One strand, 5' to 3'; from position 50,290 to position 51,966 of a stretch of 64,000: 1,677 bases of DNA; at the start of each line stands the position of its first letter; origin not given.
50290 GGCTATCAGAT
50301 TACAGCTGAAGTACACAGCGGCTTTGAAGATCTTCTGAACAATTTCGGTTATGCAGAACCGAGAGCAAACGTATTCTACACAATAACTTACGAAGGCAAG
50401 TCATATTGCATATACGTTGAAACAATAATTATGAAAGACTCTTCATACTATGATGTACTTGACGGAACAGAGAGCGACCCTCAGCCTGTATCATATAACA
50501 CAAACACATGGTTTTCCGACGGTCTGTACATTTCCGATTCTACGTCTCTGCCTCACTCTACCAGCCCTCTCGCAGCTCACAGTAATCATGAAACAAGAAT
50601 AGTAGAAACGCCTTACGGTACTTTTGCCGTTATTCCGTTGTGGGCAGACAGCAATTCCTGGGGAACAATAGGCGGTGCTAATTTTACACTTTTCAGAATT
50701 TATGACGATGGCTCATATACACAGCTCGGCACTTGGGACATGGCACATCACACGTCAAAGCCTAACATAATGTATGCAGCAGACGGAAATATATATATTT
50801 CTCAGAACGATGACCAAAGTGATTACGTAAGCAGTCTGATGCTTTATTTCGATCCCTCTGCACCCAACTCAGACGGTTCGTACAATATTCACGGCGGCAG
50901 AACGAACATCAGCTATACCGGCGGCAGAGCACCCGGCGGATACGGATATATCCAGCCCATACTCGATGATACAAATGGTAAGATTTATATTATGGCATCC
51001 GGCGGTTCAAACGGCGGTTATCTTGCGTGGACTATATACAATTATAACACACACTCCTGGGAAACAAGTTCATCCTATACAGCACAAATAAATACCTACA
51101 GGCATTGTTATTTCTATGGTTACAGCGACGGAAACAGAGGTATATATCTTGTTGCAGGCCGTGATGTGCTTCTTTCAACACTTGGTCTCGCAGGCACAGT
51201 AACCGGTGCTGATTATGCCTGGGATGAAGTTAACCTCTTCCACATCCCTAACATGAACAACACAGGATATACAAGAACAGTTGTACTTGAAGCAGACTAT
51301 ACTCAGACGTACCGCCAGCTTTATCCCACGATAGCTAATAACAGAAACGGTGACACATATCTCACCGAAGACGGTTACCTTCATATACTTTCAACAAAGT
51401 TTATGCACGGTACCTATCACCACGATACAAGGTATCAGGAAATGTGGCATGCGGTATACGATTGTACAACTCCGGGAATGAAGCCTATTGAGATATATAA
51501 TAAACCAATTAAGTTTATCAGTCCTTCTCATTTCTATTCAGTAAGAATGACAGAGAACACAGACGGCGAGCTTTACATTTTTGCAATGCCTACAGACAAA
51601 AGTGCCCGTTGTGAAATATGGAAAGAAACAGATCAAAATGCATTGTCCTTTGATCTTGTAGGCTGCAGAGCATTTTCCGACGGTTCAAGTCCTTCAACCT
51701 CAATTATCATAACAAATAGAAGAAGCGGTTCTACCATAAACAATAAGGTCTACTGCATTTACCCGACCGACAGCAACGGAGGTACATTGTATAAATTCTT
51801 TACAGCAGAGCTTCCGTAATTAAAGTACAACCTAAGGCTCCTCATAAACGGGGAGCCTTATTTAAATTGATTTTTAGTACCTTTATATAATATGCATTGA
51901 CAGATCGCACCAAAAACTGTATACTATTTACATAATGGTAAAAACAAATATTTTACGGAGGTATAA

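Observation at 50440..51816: His-rich C-terminal domain shared by the three paralogues: candidate novel propeller-like catalytic or binding domain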

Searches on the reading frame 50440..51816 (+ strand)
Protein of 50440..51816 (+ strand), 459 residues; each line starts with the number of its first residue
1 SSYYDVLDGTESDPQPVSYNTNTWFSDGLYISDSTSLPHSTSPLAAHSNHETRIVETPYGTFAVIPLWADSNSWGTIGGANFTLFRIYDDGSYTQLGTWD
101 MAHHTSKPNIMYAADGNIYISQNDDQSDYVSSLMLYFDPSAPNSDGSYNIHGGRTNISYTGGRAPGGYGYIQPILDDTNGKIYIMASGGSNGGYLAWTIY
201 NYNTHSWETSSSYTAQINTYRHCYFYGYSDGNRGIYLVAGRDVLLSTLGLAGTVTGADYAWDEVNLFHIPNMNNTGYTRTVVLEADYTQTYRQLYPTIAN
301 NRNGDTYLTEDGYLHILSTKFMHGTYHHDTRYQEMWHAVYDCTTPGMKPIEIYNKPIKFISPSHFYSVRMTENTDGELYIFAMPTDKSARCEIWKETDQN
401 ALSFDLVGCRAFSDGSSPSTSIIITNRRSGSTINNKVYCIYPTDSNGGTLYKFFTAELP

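Call 7: search_solved_structures(query=window:50440-51816:+, max_evalue=10, show_alignments=2)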
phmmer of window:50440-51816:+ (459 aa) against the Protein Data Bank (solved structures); distinct sequences matched with E-value up to 10: 3.
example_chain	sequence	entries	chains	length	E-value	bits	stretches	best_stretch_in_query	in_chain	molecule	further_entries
4agj_A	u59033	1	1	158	0.054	15.7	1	146-204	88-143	CAPSID PROTEIN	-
4agk_A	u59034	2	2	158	0.21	13.8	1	146-204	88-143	CAPSID PROTEIN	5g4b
4uon_A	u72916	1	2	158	0.24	13.6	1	146-204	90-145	CAPSID PROTEASE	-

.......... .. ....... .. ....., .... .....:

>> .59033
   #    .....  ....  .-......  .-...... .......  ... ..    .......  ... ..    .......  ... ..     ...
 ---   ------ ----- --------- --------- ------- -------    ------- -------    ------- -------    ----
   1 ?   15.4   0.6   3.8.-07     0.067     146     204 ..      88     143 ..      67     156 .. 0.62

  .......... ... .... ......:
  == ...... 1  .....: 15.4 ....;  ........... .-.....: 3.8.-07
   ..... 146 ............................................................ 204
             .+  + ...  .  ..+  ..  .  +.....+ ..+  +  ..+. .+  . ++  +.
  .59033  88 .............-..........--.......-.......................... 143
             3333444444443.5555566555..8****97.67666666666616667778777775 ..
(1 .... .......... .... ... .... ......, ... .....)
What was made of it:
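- Tried and rejected: The single-sequence hit to alphavirus capsid protease (E 0.054, call 7) was rejected as chance.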

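Call 8: find_homologous_proteins(query=window:50440-51816:+)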
Query window:50440-51816:+ (459 aa): 9 proteins with E <= 0.001 among 5132 candidates.
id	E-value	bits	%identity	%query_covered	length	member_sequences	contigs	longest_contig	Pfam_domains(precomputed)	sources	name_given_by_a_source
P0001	1.1e-115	406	45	100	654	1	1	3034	-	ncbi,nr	ncbi:MAG: hypothetical protein IJQ80_04140, partial [Clostridia bacterium]|nr:hypothetical protein [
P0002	2.3e-114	401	46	99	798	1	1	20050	PF00404.25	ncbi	-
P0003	6.5e-114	400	45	99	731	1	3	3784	-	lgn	-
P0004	6.0e-112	393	46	100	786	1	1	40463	PF00404.25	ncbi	-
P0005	6.2e-107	377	43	100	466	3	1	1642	-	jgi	jgi:hypothetical protein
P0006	6.7e-103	363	41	98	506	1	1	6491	-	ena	-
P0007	3.5e-64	236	45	58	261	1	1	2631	-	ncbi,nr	ncbi:MAG: hypothetical protein IJQ80_06545, partial [Clostridia bacterium]|nr:hypothetical protein [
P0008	3.0e-32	130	29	93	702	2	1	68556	PF00404.25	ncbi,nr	ncbi:MAG: hypothetical protein IJS45_06315 [Clostridia bacterium]|nr:hypothetical protein [Clostridi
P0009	8.1e-31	126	53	26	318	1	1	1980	-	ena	-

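Call 16: find_encoding_contigs(protein=P0008, flank=8000, max_places=3)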
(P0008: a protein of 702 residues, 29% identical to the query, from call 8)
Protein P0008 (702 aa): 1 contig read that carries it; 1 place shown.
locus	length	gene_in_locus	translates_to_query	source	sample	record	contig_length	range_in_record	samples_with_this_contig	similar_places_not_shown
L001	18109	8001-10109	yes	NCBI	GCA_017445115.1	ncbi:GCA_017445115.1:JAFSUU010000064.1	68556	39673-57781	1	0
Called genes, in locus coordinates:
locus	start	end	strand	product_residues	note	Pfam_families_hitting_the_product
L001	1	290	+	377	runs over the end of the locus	PF00155:Aminotran_1_2 (weak), PF01041:DegT_DnrJ_EryC1, PF01212:Beta_elim_lyase (weak)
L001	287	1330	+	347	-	PF01501:Glyco_transf_8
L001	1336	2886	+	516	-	PF00535:Glycos_transf_2, PF10111:Glyco_tranf_2_2 (weak), PF13641:Glyco_tranf_2_3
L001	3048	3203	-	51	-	PF00301:Rubredoxin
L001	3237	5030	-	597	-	PF00753:Lactamase_B, PF19583:ODP, PF12724:Flavodoxin_5 (weak), PF01613:Flavin_Reduct, PF21349:RUBY_RBDX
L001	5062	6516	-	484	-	PF00370:FGGY_N, PF02782:FGGY_C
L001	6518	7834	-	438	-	PF27526:XylA2_C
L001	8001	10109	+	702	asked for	PF00404:Dockerin_1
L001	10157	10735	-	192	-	PF11667:DUF3267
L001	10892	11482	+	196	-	PF03729:DUF308 (faint)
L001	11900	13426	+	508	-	PF00005:ABC_tran, PF02463:SMC_N (faint), PF13555:AAA_29 (faint), PF13304:AAA_21 (faint), PF12848:ABC_tran_Xtn (faint), PF00005:ABC_tran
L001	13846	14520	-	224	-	PF02557:VanY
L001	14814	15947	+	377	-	PF00702:Hydrolase (faint), PF12710:HAD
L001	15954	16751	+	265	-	PF00561:Abhydrolase_1, PF12697:Abhydrolase_6, PF12146:Hydrolase_4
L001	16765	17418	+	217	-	PF01427:Peptidase_M15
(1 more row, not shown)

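Call 19: find_related_loci(query=A2, collection=genome_contigs, flank=8000)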
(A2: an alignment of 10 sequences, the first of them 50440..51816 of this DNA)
Query A2 (459 aa) in genome_contigs; peptide patterns used: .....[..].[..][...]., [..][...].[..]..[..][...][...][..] (x = any residue, [..] = any of these).
46 stretches matched a pattern; 32 encode a relative of the query (tblastn E <= 1e-3); 31 distinct loci.
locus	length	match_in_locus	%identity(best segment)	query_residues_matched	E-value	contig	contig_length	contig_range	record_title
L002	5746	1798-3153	54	1-458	1e-156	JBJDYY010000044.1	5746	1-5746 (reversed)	MAG: Candidatus Avispirillum sp. isolate PUUB40_bin.046 NODE_13661_length_5746_cov_5.135653, whole genome shotgun sequen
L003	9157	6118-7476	50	1-458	3e-150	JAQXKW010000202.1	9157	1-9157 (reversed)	MAG: Clostridia bacterium isolate SUG1287 k141_4282589, whole genome shotgun sequence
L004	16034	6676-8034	53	1-458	8e-156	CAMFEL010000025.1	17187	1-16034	MAG: uncultured Clostridia bacterium isolate SRR15057928_bin.3_metaWRAP_v1.3_MAG genome assembly, contig: ERZ10407477.14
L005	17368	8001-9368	55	1-459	5e-171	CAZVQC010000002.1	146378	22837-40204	MAG TPA_asm: uncultured Ruminococcus sp. isolate SRP350583_co1_28 genome assembly, contig: NODE_95_length_146378_cov_19.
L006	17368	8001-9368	51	1-458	7e-148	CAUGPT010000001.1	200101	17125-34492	MAG TPA_asm: uncultured Eubacteriales bacterium isolate SRR16279955_bin.51_MetaWRAP_v1.3_MAG genome assembly, contig: ER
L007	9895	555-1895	47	7-459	6e-124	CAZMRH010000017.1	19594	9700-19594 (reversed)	MAG TPA_asm: uncultured Lachnospiraceae bacterium isolate SRP192927_co1_148 genome assembly, contig: NODE_5583_length_19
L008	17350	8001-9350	59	1-458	0e+0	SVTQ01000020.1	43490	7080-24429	MAG: Oscillospiraceae bacterium isolate SIG699 NODE_19390_length_43490_cov_2.052003, whole genome shotgun sequence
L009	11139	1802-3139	46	1-456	4e-119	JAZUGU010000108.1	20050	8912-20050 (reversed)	MAG: Candidatus Avispirillum sp. isolate T1900045283_TH20190053.MAGScoT_cleanbin_000003 SGB_5962_k141_480233, whole geno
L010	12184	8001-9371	42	1-459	2e-108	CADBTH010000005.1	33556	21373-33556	MAG: uncultured Ruminococcus sp. isolate RUG14272 genome assembly, contig: RUG14272_asm_5, whole genome shotgun sequence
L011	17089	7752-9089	46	1-458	2e-117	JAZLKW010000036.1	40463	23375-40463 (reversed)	MAG: Candidatus Avispirillum sp. isolate T1900044958_TA20190014.MAGScoT_cleanbin_000045 SGB_3890_k141_336255, whole geno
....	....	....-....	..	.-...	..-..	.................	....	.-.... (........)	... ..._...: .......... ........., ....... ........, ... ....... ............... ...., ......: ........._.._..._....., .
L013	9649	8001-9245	32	42-459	3e-42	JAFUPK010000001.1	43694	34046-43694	MAG: Clostridia bacterium isolate RGIG4705 Roe_deer_Rectum.Co__c10029, whole genome shotgun sequence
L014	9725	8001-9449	29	12-458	2e-39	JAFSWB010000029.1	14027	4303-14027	MAG: Clostridia bacterium isolate RGIG3526 Goat_Rumen.Co__c859366, whole genome shotgun sequence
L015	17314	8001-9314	29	51-459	5e-39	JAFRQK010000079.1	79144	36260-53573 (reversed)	MAG: Clostridia bacterium isolate RGIG2706 Goat_Omasum-4__c671489, whole genome shotgun sequence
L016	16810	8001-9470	30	6-459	1e-37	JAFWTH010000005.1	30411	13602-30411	MAG: Clostridia bacterium isolate RGIG6051 Sheep_Omasum-5__c32052, whole genome shotgun sequence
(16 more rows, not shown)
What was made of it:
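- The 31 genome loci are all uncultured Clostridia, Oscillospiraceae or Ruminococcus MAGs from ruminants, horse, chicken and human (call 19).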

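Call 20: predict_structure(alignment_id=A2)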
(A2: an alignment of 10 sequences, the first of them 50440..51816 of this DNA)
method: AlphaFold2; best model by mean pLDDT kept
length: 459 residues; sequences in the alignment: 10
mean_pLDDT: 85.2   pTM: 0.88
mean pLDDT of the five models: 85.2, 84.4, 82.6, 81.7, 81.7
residues with pLDDT >= 90: 208; 70-90: 199; 50-70: 38; < 50: 14
segments of 3 or more residues with pLDDT < 50: 1-13
pLDDT, mean of each block of 10 residues (from residue 1): 41 53 89 90 66 90 91 84 93 94 83 96 83 95 95 87 64 90 82 82 89 74 86 91 87 87 92 88 85 81 87 93 85 89 94 87 78 94 84 93 93 83 88 89 82 93
secondary structure, 60 per line:
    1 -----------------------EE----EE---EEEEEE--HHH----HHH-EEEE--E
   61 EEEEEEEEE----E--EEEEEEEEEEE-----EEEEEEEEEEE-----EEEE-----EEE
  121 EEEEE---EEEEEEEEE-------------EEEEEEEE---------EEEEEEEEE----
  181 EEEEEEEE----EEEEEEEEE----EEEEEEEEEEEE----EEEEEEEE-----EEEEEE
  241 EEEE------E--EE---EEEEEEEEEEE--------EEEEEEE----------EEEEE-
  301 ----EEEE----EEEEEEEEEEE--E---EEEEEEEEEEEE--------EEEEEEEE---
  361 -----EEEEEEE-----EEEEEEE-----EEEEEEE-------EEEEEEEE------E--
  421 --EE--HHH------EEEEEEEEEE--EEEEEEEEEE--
elements in order: E35-40 E54-57 E60-69 E77-87 E93-103 E109-112 E118-125 E129-137 E151-158 E168-176 E181-188 E193-201 E206-217 E222-229 E235-244 E259-269 E278-284 E295-299 E305-308 E313-323 E330-341 E350-357 E366-372 E378-384 E390-396 E404-411 E436-445 E448-457

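Call 22: search_protein_representatives(alignment_id=A2)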
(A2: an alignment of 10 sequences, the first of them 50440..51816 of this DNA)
Query: 10 sequences, 696 profile positions. Proteins with E-value up to 0.001 (for the whole library): 3324; up to 1e-10: 301; up to 1e-30: 115. The best 150 are listed.
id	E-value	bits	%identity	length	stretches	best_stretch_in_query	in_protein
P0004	0.0e+00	1044.8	-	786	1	9-695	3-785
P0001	4.8e-282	954.1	-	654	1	16-637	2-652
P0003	2.3e-281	951.9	-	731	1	1-637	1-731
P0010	1.3e-257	873.3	-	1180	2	20-637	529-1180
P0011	1.5e-234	797.1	-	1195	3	22-637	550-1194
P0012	1.6e-234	797.1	-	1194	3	21-637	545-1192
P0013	1.4e-230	784.0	-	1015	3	19-637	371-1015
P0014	3.6e-215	733.1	-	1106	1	34-694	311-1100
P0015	1.0e-212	725.0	-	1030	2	46-637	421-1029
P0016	1.2e-202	691.6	-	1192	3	21-637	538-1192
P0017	2.3e-196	670.9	-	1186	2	18-637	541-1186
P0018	3.9e-122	425.6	-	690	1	183-690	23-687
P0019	9.0e-116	404.5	-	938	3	16-373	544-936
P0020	6.6e-101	355.4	-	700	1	194-637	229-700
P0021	4.8e-97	342.6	-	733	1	185-695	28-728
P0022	8.2e-95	335.3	-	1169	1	220-637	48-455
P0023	1.1e-82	295.1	-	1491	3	197-637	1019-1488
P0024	6.8e-82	292.5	-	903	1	216-638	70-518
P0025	9.1e-82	292.1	-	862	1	181-637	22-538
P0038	3.3e-67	244.0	-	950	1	202-624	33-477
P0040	1.7e-66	241.7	-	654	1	196-637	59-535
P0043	9.4e-65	235.9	-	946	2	253-637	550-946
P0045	5.4e-64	233.4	-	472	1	198-636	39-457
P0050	1.7e-61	225.2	-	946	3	202-639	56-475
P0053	5.7e-61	223.4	-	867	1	189-637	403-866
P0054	3.6e-60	220.8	-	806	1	212-638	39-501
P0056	1.6e-59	218.6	-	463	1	223-625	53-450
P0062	3.8e-57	210.8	-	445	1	199-636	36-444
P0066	3.1e-55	204.4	-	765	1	216-619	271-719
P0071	4.8e-53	197.2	-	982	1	177-637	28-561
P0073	3.4e-52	194.4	-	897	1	188-637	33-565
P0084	8.5e-46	173.2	-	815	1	208-637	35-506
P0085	3.1e-45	171.4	-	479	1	217-622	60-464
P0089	1.0e-43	166.3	-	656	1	229-644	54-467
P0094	5.6e-41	157.3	-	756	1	202-625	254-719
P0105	1.3e-36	142.9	-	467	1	222-629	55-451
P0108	5.2e-35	137.6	-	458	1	223-633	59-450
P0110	1.0e-34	136.6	-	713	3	196-431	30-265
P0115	1.2e-33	133.0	-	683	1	189-636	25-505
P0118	5.3e-32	127.7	-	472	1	223-637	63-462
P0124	1.8e-28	116.0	-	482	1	218-636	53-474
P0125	2.8e-28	115.3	-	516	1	220-636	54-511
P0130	8.5e-27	110.4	-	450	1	217-634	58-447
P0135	1.6e-25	106.3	-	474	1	220-641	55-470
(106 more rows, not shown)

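Call 23: search_protein_families(library=pfam, proteins=[P0045, P0056, P0062, P0085, P0105, P0108, P0118, P0124, P0130, P0135], max_evalue=1)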
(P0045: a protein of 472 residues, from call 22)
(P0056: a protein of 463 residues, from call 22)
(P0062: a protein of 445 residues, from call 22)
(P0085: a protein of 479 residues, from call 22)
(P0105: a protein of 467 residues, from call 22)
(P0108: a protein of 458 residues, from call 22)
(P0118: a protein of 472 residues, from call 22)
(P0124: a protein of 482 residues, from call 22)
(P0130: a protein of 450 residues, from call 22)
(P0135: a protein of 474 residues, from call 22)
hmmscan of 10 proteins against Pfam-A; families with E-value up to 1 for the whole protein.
P0045 (472 aa): 1 family
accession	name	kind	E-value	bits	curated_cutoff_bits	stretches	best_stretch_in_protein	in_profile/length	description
PF24681.1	Kelch_KLHDC2_KLHL20_DRC7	-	0.025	14.3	50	1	115-215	103-195/221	KLHDC2/KLHL20/DRC7 Kelch-repeats domain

P0056 (463 aa): 0 families

P0062 (445 aa): 0 families

P0085 (479 aa): 0 families

P0105 (467 aa): 0 families

P0108 (458 aa): 1 family
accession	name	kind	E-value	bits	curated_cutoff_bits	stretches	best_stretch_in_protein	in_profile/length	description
PF13964.12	Kelch_6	-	0.0093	16.4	25.3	1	169-209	5-42/50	Kelch motif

P0118 (472 aa): 5 families
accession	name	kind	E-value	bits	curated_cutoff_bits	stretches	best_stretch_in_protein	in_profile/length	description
PF24681.1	Kelch_KLHDC2_KLHL20_DRC7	-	0.0013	18.5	50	1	125-217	107-197/221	KLHDC2/KLHL20/DRC7 Kelch-repeats domain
PF13964.12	Kelch_6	-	0.0025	18.2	25.3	1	182-215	7-44/50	Kelch motif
PF07494.17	Reg_prop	-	0.12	13.1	20.4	0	125-136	9-20/24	Two component regulator propeller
PF13418.12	Kelch_4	-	0.43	11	21.6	0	198-214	29-44/49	Galactose oxidase, central domain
PF13415.12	Kelch_3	-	0.45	11.2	22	0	132-166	1-34/48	Galactose oxidase, central domain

P0124 (482 aa): 1 family
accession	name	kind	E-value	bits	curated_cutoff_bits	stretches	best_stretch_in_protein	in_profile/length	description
PF07494.17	Reg_prop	-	0.023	15.3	20.4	0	122-136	8-22/24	Two component regulator propeller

P0130 (450 aa): 3 families
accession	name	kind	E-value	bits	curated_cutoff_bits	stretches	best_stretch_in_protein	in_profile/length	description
PF13415.12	Kelch_3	-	0.00034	21.2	22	1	82-114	4-35/48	Galactose oxidase, central domain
PF13964.12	Kelch_6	-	0.012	16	25.3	0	127-159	9-41/50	Kelch motif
PF10008.16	DUF2251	-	0.12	13.1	25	0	127-155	18-46/94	Uncharacterized protein conserved in bacteria (DUF2251)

P0135 (474 aa): 3 families
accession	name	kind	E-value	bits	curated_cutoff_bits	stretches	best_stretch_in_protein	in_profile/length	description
PF13964.12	Kelch_6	-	0.03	14.8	25.3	1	129-160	12-42/50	Kelch motif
PF03478.24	Beta-prop_KIB1-4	-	0.034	14.1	27.4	1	328-440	121-220/242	KIB1-4 beta-propeller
PF22701.2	Mala_s_1-like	-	0.18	12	27.5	1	97-147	112-159/195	Mal s 1 allergenic protein-like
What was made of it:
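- On Pfam BNR_4 (PF15892), which covers PL42/GH145 and PL25: Ten distant standalone members have none either (call 23).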

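Call 25: fold_search(model_id=the predicted structure, library=pdb)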
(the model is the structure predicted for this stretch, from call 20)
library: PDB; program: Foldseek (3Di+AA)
matches with E <= 10: 1033; with E <= 0.001: 265
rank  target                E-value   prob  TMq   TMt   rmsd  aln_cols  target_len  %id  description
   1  7esl                  2.8e-11  1.00  0.57  0.61   6.2       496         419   11  Crystal structure of a L-rhamnose-alpha-1,4-D-glucuronate lyase from Fusarium oxysporum 12S, N247A N-glycan free form (released 2021-08-04)
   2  7esk_A                2.8e-11  1.00  0.57  0.61   6.2       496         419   11  Crystal structure of a L-rhamnose-alpha-1,4-D-glucuronate lyase from Fusarium oxysporum 12S, Ligand free form (released 2021-08-04)
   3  7esn_A                5.1e-10  1.00  0.53  0.55   8.0       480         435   13  Crystal structure of a L-rhamnose-alpha-1,4-D-glucuronate lyase from Fusarium oxysporum 12S, H105F Rha-GlcA complex (released 2021-08-04)
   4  6byx_A                7.3e-09  1.00  0.54  0.52   7.0       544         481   10  Complex structure of LOR107 mutant (R259N) with tetrasaccharide substrate (released 2018-02-07)
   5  6byt_A                7.6e-09  1.00  0.56  0.54   7.0       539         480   11  Complex structure of LOR107 mutant (R320) with tetrasaccharide substrate (released 2018-02-07)
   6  5mul                  1.6e-08  1.00  0.50  0.58   6.6       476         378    9  Glycoside Hydrolase BT3686 bound to Glucuronic Acid (released 2017-04-26)
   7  6jq9_A                2.7e-08  1.00  0.56  0.54   7.3       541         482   11  Crystal structure of a lyase from Alteromonas sp. (released 2020-04-01)
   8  7drq_A                3.1e-08  1.00  0.54  0.52   6.8       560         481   11  Crystal structure of polysaccharide lyase Uly1 (released 2021-03-31)
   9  7fh7                  7.6e-08  1.00  0.49  0.37   7.2       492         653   13  Friedel-Crafts alkylation enzyme CylK mutant Y37F (released 2022-02-16)
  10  7drq_B                1.0e-07  1.00  0.51  0.49   7.5       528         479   11  Crystal structure of polysaccharide lyase Uly1 (released 2021-03-31)
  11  7fh8                  1.0e-07  1.00  0.49  0.36   7.4       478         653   13  Friedel-Crafts alkylation enzyme CylK mutant H391A (released 2022-02-16)
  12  5mxg_A                1.1e-07  1.00  0.50  0.63   6.5       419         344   13  Photorhabdus asymbiotica lectin (PHL) in complex with blood group H trisaccharide (released 2017-08-09)
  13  6fhx_A                1.3e-07  1.00  0.50  0.64   6.7       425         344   12  Photorhabdus asymbiotica lectin (PHL) in complex with synthetic C-fucoside (released 2019-01-30)
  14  3h71_B                1.3e-07  1.00  0.42  0.41  11.7       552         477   10  Crystal structure of Streptococcus pneumoniae D39 neuraminidase A precursor (NanA) (released 2009-05-12)
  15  8q83_C                1.4e-07  1.00  0.46  0.59   8.7       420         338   13  Photorhabdus laumondii lectin PLL5 in complex with alpha-methyl-fucoside (released 2025-03-05)
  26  5uam_B                7.8e-07  1.00  0.52  0.54   7.0       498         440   10  Structure of a new family of Polysaccharide lyase PL25-Ulvanlyase. (released 2017-03-29)
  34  5uam_A                1.7e-06  1.00  0.52  0.53   6.9       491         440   10  Structure of a new family of Polysaccharide lyase PL25-Ulvanlyase. (released 2017-03-29)
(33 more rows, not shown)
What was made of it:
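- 50440..51816 (+): C-terminal domain of A, the finding itself. Predicted seven-bladed beta-propeller; the ordered part is about residues 23-457 of this 459-aa fragment. Foldseek PDB top hits are PL42, PL24 and GH145 (call 25).
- The Foldseek PDB top hits for the window model are PL42 7esl/7esk (E 2.8e-11, TM 0.57/0.61), PL24 6byx/6byt/7drq, GH145 5mul and PL25 5uam (call 25).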

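Call 31: search_solved_structures(query=A3, max_evalue=10, show_alignments=3)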
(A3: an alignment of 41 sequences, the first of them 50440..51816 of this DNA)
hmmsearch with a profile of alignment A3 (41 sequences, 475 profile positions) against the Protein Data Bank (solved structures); distinct sequences matched with E-value up to 10: 7.
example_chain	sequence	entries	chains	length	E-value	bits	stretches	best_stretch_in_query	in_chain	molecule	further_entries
2m7s_A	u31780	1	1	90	0.1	14.4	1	215-261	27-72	Serine/arginine-rich splicing factor 1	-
2m8d_B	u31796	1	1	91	0.1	14.4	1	215-261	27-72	Serine/arginine-rich splicing factor 1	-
1x4c_A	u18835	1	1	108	0.15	13.9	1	215-261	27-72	Splicing factor, arginine/serine-rich 1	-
2o3d_A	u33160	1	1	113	0.17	13.7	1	215-260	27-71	Splicing factor, arginine/serine-rich 1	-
3beg_B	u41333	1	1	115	0.17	13.7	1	215-260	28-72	Splicing factor, arginine/serine-rich 1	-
4c0o_C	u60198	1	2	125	0.2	13.5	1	215-260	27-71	SERINE/ARGININE-RICH SPLICING FACTOR 1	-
7abg_A6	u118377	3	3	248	0.73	11.6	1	215-259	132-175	Serine/arginine-rich splicing factor 1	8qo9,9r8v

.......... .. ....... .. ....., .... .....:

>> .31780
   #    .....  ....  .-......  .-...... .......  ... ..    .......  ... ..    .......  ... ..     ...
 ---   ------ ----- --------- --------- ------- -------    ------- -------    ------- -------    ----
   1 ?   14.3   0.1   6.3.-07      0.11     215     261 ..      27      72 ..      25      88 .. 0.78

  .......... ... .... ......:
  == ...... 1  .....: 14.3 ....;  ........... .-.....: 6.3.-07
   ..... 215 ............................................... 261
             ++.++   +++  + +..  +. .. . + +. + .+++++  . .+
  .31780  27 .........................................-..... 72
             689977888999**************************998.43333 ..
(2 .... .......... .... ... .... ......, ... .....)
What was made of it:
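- On PL42 L-Rha-alpha-1,4-GlcA lyase: The PDB profile search finds no PL42, PL24 or PL25 entry at E <= 10 (call 31).
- Closest known: PL24 and PL25 ulvan lyases. Different: Profile searches against PDB sequences find nothing (call 31).
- Tried and rejected: The profile search against PDB sequences returned only chance hits to SRSF1 RRM domains (call 31).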

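Call 37: search_protein_families(library=pfam, alignment_id=A4, max_evalue=0.001)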
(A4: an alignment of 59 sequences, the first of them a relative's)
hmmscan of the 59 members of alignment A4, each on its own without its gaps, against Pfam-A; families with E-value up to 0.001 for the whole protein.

A. member 1, P0018 (690 aa): 1 family
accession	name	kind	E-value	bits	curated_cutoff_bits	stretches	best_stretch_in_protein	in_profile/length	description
PF00404.24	Dockerin_1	-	3.2e-08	34.1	22.9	1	637-686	2-53/57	Dockerin type I domain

B. families by the number of members that match (of 59 scanned): 20 families
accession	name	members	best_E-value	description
PF00395.25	SLH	23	4.7e-41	S-layer homology domain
PF00404.24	Dockerin_1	5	5.1e-14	Dockerin type I domain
PF12892.13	FctA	3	5e-09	Spy0128-like isopeptide containing domain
PF18998.6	Flg_new_2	2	1.5e-17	Divergent InlB B-repeat domain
PF05345.18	He_PIG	2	2.5e-10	Putative Ig domain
PF13964.12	Kelch_6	2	0.00043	Kelch motif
PF00041.27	fn3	1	2e-26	Fibronectin type III domain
PF02368.24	Big_2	1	3.9e-24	Bacterial Ig-like domain (group 2)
PF13927.12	Ig_3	1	1.2e-09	Immunoglobulin domain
PF07679.22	I-set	1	6.2e-09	Immunoglobulin I-set domain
PF16656.11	Pur_ac_phosph_N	1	7.3e-08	Purple acid Phosphatase, N-terminal domain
PF12799.13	LRR_4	1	1.7e-06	Leucine Rich repeats (2 copies)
PF00047.31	ig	1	3.4e-06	Immunoglobulin domain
PF22359.2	Big-like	1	2.3e-05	Bacterial Ig-like domain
PF15892.11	BNR_4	1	0.00033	BNR repeat-containing family member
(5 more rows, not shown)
